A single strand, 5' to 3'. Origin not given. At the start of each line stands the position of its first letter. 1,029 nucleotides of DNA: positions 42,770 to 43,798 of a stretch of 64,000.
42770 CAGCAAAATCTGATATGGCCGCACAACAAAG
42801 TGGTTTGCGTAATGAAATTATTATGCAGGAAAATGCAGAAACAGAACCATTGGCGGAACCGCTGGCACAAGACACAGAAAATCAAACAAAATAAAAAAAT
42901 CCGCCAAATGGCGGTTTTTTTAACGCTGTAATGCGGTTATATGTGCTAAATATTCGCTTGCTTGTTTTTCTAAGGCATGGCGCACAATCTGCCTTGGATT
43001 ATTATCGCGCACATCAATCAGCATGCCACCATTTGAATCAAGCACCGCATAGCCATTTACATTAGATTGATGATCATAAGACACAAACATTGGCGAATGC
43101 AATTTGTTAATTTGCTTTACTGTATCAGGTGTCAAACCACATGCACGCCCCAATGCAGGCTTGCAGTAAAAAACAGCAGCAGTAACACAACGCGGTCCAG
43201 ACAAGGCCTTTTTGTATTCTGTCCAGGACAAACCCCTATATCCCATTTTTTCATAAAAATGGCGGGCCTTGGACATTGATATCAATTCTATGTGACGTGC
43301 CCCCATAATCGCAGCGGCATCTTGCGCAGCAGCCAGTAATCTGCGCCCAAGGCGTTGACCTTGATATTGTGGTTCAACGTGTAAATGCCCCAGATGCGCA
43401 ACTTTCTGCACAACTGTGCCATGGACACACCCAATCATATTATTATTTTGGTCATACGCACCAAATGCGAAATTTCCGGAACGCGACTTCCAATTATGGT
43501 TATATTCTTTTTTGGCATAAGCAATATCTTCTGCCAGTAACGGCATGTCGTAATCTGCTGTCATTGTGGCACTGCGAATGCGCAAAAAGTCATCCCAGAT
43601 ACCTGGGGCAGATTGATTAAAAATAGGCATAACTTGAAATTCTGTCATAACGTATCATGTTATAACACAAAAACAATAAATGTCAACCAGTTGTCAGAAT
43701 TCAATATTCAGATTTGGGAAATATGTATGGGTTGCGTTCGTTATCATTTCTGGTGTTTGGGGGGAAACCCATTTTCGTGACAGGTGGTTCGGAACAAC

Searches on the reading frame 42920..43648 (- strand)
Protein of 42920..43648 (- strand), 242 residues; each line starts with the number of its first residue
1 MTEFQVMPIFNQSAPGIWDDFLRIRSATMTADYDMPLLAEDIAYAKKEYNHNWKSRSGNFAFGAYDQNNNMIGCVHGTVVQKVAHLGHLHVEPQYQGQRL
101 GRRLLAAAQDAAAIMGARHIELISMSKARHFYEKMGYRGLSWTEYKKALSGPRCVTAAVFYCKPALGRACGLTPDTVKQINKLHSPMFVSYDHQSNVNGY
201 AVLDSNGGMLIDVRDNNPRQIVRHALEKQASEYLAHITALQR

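Call 93: search_protein_families(library=pfam, proteins=[window:42920-43648:-], max_evalue=0.001)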
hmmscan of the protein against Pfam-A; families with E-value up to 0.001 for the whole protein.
window:42920-43648:- (242 aa): 4 families
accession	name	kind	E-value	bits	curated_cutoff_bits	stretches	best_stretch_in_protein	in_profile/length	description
PF00583.31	Acetyltransf_1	-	9.3e-15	55.4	20.7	1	48-137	23-116/116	Acetyltransferase (GNAT) family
PF13508.13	Acetyltransf_7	-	2.2e-14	54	27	1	64-138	8-83/84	Acetyltransferase (GNAT) domain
PF13673.13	Acetyltransf_10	-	2.5e-13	50.5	23.6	1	51-141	20-111/128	Acetyltransferase (GNAT) domain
PF08445.16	FR47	-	0.00069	20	22.1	0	74-140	12-80/86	FR47-like protein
